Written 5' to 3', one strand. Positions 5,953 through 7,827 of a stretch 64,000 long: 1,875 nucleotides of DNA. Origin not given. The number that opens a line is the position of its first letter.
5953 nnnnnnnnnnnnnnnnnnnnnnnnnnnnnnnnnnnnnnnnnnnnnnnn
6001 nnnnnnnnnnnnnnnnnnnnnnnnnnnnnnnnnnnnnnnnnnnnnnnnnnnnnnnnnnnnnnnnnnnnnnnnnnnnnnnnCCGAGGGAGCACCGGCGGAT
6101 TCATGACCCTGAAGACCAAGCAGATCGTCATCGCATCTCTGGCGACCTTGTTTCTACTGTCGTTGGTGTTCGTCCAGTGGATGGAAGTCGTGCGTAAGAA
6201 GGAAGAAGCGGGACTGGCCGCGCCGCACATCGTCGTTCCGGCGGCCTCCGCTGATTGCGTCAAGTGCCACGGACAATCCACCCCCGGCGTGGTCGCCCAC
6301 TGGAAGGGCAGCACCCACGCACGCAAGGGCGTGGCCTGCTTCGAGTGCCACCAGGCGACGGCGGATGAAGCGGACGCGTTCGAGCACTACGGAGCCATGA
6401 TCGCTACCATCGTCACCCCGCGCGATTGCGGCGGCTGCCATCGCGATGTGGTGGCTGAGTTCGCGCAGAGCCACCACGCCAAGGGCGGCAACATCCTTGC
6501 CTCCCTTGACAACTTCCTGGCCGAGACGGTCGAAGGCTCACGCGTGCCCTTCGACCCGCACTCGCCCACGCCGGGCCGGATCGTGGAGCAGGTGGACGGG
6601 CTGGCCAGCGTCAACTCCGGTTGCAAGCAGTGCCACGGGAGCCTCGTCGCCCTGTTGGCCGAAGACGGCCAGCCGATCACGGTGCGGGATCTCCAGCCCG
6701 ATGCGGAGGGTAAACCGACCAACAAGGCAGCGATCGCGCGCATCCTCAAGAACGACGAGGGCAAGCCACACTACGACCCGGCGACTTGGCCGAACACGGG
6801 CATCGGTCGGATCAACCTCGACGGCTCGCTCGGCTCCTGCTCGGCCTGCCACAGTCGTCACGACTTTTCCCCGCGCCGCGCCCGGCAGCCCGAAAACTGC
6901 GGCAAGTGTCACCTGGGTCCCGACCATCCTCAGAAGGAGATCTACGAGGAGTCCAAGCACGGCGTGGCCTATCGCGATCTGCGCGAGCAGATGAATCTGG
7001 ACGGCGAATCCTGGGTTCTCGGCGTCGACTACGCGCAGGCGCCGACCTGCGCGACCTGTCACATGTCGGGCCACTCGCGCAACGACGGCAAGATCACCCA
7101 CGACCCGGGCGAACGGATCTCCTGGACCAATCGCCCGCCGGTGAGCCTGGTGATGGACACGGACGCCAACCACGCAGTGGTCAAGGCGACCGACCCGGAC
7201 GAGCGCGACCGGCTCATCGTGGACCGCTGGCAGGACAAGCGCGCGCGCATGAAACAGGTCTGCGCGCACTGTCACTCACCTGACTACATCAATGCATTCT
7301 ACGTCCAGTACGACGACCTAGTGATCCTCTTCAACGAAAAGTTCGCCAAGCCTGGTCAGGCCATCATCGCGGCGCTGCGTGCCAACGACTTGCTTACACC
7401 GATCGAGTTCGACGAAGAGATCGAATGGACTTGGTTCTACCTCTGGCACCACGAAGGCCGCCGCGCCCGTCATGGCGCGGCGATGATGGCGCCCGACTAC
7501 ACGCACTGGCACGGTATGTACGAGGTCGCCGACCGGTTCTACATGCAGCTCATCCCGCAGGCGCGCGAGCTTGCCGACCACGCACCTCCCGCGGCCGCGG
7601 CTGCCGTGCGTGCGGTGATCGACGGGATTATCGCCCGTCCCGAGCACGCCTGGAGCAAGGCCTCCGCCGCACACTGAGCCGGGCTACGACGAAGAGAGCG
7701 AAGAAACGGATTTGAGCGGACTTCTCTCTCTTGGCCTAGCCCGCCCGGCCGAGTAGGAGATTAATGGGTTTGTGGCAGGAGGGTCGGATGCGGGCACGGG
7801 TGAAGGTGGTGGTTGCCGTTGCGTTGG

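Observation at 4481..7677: Rieske/cytochrome b complex operon carrying a membrane-anchored octaheme (HAO/ONR-like) cytochrome c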

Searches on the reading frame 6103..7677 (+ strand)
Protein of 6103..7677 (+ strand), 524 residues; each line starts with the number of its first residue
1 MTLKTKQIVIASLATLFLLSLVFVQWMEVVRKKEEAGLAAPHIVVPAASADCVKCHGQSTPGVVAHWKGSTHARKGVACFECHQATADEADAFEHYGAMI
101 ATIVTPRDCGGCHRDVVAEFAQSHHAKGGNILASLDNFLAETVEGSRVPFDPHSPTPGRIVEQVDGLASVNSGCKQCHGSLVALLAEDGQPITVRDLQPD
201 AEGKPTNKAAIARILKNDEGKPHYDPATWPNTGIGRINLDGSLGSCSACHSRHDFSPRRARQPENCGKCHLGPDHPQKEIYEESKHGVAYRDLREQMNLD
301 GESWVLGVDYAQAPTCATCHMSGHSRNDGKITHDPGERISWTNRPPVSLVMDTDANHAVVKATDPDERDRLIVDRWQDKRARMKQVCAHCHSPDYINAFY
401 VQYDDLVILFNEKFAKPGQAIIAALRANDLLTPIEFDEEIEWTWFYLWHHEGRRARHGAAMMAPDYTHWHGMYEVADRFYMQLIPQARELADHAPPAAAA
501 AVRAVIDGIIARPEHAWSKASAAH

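Call 7: search_protein_families(library=pfam, proteins=[window:6103-7677:+], max_evalue=0.01)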
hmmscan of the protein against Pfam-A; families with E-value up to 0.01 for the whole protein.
window:6103-7677:+ (524 aa): 5 families
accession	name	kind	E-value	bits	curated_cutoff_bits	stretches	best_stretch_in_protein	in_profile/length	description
PF13447.11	Multi-haem_cyto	-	3.3e-22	79.5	21.9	1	245-432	97-262/269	Seven times multi-haem cytochrome CxxCH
PF14522.11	Cytochrome_C7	-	4.7e-11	42.8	24.8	3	169-270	11-66/67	Cytochrome c7 and related cytochrome c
PF13435.11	Cytochrome_C554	-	7.9e-08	33.6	20.8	1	266-333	2-68/84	Cytochrome c554 and c-prime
PF14537.11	Cytochrom_c3_2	-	1.9e-05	25.4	25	0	49-114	6-65/79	Cytochrome c3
PF09699.15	Paired_CXXCH_1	-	8.3e-05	22.6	20.6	0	244-270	7-36/41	Doubled CXXCH motif (Paired_CXXCH_1)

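Call 8: search_protein_families(library=ncbifam, proteins=[window:6103-7677:+], max_evalue=0.01)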
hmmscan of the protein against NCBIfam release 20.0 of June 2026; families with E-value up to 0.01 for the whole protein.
window:6103-7677:+ (524 aa): 6 families
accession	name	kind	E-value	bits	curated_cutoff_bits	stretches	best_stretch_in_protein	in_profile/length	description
NF052343.1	hydrazine_HDH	equivalog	1e-20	73.6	900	1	245-330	224-309/564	hydrazine dehydrogenase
TIGR03508.1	decahem_SO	subfamily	2.3e-09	37.1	192.2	1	44-125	65-136/258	DmsE family decaheme c-type cytochrome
NF041028.1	decahem_GSU2203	exception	1e-06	28.2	325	1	47-125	99-168/317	GSU2203 family decaheme c-type cytochrome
NF008339.0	PRK11125.1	equivalog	0.00064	18.5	595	0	66-123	276-335/487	ammonia-forming cytochrome c nitrite reductase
TIGR03153.1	cytochr_NrfH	equivalog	0.0048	17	134.2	0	50-85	103-135/138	cytochrome c nitrite reductase small subunit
TIGR03152.1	cyto_c552_HCOOH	exception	0.006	15.4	692.5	0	286-334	217-265/441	ammonia-forming nitrite reductase cytochrome c552 subunit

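Call 9: search_solved_structures(query=window:6103-7677:+, max_evalue=1, show_alignments=3)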
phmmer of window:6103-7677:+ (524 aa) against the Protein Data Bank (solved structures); distinct sequences matched with E-value up to 1: 11.
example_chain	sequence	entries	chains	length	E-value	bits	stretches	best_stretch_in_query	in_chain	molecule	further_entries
4qo5_A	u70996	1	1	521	2.6e-44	155.1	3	229-322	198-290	Hypothetical multiheme protein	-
6h5l_A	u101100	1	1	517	5.2e-26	94.7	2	244-433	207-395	Similar to hydroxylamine oxidoreductase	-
1fgj_A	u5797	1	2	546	2.6e-18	69.3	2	244-349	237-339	HYDROXYLAMINE OXIDOREDUCTASE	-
4fas_A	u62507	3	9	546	4.1e-18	68.7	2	244-349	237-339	Hydroxylamine oxidoreductase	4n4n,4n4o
6m0p_A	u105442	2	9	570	4.8e-18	68.4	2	244-349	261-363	Aerobic hydroxylamine oxidoreductase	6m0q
6hif_G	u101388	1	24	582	8.4e-15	57.7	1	245-327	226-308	Hydrazine dehydrogenase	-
4n4j_A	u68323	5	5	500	2.7e-13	52.7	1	245-328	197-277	hydroxylamine oxidoreductase | Similar to hydroxylamine oxidoreductase hao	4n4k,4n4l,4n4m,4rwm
6t5e_A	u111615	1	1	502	5.3e-13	51.8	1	245-328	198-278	Hydroxylamine oxidoreductase-like protein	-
1qdb_A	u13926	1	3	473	0.0079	18.2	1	65-120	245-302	CYTOCHROME C NITRITE REDUCTASE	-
8rv0_Y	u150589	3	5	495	0.061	15.3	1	67-118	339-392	Octaheme cytochrome c nitrite reductase | Octaheme nitrite c cytochrome c reductase | Octaheme nitrite reductase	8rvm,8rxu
4wjy_A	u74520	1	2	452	0.39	12.6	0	245-334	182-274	Cytochrome c-552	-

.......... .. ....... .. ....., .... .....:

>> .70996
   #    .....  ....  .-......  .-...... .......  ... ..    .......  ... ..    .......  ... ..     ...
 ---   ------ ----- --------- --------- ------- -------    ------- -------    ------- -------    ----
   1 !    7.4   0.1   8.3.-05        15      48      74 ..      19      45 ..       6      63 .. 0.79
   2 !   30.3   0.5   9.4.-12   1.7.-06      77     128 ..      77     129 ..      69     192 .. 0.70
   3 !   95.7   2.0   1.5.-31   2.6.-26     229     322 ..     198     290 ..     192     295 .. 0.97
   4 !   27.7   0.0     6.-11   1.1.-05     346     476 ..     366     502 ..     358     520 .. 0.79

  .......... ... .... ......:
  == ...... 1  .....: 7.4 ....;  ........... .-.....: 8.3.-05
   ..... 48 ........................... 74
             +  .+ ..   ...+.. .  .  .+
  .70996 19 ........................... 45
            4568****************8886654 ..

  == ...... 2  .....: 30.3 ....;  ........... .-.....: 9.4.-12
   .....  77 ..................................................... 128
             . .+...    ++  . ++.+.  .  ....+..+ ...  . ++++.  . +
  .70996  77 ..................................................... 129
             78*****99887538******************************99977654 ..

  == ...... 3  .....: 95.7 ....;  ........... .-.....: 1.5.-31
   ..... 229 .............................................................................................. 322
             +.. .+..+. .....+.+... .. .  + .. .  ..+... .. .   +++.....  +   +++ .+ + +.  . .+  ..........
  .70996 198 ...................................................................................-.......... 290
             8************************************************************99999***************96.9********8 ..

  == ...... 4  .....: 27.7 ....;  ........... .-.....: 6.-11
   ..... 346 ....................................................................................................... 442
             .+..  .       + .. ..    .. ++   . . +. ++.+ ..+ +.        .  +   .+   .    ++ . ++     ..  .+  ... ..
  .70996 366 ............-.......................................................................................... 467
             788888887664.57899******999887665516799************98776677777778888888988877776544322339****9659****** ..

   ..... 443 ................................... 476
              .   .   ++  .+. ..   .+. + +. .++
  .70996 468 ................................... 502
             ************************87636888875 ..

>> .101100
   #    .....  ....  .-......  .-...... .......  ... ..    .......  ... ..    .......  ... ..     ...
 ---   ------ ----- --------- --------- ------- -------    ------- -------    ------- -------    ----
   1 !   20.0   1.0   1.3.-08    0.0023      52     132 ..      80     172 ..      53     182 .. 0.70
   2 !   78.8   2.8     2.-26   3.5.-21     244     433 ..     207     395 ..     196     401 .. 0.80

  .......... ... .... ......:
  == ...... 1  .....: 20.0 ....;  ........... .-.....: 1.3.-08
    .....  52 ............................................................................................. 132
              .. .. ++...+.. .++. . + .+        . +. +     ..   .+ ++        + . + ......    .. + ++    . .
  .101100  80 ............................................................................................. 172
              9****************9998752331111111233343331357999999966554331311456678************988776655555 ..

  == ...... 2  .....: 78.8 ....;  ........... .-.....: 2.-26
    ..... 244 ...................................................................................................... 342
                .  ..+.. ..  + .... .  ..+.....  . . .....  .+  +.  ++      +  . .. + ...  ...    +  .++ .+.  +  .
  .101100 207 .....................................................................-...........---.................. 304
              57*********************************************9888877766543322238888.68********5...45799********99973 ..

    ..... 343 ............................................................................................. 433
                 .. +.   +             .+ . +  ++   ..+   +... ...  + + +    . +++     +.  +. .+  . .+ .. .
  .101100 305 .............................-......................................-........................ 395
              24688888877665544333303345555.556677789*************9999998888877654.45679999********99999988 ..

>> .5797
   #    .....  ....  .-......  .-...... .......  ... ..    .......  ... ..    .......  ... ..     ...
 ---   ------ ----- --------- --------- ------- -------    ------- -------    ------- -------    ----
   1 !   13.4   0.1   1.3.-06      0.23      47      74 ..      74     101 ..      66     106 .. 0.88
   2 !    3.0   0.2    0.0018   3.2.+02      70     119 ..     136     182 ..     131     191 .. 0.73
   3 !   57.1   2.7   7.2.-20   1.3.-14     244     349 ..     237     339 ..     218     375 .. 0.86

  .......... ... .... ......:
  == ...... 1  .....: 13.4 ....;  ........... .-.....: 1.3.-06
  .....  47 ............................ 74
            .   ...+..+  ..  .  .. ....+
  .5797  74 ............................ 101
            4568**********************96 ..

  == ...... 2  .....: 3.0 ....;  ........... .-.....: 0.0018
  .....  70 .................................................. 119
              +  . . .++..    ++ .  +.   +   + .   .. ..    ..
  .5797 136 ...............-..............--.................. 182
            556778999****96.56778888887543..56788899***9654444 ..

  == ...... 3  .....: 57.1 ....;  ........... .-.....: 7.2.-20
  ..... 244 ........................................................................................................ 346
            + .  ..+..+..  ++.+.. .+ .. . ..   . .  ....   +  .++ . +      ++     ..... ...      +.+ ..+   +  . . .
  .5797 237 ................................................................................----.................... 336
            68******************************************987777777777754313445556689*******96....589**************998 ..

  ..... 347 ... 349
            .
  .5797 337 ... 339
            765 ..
